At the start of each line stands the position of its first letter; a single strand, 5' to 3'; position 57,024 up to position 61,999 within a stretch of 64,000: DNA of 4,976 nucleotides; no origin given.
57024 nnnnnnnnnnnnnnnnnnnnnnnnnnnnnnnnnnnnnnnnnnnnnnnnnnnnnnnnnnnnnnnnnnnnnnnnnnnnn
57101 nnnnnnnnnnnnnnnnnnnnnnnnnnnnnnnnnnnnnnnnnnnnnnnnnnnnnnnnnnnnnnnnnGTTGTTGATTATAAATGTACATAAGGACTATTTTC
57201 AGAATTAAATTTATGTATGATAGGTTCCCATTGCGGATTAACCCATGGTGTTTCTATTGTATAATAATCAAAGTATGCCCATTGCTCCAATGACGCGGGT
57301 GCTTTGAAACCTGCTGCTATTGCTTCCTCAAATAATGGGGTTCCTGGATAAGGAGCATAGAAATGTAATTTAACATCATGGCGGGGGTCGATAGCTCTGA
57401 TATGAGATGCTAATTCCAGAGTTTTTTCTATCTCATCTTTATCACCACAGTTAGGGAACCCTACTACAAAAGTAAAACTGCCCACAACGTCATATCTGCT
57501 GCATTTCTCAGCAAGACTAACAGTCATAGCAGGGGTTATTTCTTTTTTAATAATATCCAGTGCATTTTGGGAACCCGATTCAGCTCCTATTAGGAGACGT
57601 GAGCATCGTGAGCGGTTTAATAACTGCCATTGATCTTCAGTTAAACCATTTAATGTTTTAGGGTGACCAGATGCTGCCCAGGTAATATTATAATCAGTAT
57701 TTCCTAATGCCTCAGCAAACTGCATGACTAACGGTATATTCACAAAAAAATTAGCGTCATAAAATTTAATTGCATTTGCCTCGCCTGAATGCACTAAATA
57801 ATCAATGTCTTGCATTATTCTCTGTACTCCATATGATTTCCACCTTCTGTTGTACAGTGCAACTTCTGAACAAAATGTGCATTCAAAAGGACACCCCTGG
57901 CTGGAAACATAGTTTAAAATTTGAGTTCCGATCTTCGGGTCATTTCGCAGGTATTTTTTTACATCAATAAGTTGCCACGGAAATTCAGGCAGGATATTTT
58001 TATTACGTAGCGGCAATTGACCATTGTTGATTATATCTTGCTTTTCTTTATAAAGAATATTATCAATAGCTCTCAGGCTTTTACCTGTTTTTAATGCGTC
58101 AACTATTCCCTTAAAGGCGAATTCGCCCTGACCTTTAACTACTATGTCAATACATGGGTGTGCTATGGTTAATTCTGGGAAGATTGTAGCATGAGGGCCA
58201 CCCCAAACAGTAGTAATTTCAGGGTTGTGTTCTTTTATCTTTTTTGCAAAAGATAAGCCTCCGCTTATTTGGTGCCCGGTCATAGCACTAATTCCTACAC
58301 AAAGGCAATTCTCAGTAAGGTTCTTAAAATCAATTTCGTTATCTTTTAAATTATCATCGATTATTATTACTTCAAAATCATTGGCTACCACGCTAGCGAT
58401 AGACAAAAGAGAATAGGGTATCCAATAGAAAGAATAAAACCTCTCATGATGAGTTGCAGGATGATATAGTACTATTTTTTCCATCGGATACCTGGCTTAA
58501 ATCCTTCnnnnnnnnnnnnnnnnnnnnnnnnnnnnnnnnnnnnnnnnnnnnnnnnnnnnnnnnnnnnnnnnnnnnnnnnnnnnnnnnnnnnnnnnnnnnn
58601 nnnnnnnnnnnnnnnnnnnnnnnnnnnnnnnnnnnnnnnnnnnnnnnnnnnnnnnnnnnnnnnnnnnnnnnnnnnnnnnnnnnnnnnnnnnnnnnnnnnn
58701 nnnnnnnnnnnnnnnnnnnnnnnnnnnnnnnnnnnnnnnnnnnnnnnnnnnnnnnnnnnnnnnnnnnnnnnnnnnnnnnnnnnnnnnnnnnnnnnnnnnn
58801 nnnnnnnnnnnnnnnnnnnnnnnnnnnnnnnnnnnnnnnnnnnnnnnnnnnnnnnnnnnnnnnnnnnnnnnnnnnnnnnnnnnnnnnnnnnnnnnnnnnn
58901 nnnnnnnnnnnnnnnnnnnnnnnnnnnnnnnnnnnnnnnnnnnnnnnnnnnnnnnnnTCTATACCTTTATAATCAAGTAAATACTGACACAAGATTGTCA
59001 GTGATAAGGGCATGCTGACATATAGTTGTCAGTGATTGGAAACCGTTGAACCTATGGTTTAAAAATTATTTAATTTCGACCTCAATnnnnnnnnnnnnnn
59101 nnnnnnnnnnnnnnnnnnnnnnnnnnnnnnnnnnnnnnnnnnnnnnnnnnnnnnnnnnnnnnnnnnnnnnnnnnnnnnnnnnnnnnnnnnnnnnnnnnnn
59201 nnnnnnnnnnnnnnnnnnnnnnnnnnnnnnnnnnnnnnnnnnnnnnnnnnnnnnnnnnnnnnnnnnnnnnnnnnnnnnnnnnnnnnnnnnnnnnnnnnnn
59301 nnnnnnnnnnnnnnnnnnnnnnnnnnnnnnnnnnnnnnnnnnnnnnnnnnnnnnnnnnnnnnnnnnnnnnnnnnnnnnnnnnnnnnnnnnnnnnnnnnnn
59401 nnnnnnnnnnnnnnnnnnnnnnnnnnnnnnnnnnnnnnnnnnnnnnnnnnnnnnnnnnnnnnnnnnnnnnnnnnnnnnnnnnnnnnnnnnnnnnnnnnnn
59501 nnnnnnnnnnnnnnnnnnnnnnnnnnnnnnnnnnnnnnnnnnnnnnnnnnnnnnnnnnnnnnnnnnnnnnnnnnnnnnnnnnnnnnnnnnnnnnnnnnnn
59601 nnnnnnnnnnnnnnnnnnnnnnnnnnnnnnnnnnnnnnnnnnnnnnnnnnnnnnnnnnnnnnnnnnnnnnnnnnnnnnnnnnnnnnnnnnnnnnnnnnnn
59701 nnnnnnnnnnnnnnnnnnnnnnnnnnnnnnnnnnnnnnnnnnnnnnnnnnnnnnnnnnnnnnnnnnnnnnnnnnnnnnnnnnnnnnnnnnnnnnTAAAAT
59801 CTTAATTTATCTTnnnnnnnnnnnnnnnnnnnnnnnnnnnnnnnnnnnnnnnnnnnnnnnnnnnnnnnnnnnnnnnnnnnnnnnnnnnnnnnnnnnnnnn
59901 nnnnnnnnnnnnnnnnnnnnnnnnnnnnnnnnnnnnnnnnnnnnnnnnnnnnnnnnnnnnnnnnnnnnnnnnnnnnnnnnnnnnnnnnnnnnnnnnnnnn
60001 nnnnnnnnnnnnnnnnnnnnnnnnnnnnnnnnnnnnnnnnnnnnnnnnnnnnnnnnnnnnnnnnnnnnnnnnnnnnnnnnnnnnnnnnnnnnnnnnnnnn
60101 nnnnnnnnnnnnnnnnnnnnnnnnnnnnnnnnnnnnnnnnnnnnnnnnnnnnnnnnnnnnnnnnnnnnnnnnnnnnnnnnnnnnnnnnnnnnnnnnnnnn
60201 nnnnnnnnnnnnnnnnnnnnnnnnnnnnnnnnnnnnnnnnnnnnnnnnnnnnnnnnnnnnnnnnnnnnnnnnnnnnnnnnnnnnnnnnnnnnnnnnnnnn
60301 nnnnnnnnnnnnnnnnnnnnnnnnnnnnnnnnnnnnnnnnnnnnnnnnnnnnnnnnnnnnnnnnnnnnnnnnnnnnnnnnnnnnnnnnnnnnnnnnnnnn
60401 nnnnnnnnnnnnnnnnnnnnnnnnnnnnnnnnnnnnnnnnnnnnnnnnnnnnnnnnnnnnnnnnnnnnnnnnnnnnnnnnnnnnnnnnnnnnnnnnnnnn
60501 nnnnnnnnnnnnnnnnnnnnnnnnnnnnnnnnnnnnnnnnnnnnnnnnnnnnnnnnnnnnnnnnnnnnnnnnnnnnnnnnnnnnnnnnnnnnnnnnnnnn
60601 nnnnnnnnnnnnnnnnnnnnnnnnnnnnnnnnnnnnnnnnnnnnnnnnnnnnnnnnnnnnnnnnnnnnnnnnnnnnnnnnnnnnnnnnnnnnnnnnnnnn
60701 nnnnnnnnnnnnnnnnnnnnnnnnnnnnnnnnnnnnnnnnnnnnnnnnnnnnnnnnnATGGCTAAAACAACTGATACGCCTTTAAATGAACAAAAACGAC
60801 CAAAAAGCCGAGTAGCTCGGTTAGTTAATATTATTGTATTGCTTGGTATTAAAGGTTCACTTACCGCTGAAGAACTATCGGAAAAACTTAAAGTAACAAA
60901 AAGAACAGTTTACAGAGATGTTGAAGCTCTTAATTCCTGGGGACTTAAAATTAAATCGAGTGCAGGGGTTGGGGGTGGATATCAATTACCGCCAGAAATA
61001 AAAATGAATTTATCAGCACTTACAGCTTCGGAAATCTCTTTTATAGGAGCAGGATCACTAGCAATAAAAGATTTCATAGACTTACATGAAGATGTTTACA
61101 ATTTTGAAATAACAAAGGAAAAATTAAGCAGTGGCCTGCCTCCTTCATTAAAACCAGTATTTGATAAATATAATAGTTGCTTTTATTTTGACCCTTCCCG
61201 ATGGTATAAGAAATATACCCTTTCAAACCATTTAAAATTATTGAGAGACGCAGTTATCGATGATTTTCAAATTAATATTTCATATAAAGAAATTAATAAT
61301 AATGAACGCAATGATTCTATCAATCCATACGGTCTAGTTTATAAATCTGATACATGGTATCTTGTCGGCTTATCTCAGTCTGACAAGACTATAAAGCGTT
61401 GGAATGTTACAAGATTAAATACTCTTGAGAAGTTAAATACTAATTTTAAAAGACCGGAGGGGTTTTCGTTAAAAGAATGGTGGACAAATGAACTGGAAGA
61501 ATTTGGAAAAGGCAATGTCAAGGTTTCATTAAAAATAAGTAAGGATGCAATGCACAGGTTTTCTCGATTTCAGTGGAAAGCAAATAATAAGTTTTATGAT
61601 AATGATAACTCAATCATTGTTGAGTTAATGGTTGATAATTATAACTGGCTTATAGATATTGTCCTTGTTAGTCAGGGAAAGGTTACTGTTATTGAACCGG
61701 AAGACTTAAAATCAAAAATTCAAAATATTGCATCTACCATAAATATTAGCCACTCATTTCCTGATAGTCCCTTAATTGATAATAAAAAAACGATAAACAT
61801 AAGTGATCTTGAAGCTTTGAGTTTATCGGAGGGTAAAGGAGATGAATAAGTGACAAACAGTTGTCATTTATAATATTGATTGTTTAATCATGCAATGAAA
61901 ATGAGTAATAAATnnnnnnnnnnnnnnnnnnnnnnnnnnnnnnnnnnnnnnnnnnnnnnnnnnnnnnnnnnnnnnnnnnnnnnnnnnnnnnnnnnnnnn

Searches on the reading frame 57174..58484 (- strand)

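Call 94: search_protein_families(library=pfam, proteins=[window:57174-58484:-], max_evalue=0.0001)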
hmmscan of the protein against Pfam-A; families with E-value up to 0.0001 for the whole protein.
window:57174-58484:- (436 aa): 2 families
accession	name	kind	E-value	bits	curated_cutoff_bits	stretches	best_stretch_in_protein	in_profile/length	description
PF02310.24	B12-binding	-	2.3e-16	60.1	32.1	1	19-127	10-120/121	B12 binding domain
PF04055.27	Radical_SAM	-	1e-13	52.2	29.5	1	193-358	2-165/166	Radical SAM superfamily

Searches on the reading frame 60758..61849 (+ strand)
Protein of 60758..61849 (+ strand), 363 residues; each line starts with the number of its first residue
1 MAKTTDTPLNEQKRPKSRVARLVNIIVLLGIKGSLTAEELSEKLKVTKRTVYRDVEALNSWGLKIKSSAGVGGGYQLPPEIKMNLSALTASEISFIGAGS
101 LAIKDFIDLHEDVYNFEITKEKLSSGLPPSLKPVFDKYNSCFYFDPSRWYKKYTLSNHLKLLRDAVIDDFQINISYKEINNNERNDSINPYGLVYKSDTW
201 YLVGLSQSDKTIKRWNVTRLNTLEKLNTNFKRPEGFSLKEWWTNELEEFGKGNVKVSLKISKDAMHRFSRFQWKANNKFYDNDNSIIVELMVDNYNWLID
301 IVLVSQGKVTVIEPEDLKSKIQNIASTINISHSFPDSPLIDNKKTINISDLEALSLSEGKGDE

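Call 94: search_protein_families(library=pfam, proteins=[window:60758-61849:+], max_evalue=0.0001)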
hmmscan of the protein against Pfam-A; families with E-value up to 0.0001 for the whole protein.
window:60758-61849:+ (363 aa): 3 families
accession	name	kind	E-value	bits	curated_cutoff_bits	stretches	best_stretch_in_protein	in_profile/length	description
PF08279.18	HTH_11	-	1.4e-13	50.9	25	1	25-76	5-55/55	HTH domain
PF13280.12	WYL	-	2.4e-11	43.9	21.8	1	158-224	2-69/70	WYL domain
PF25583.1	WCX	-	1e-06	29.4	23.9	1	254-326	3-73/76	WCX domain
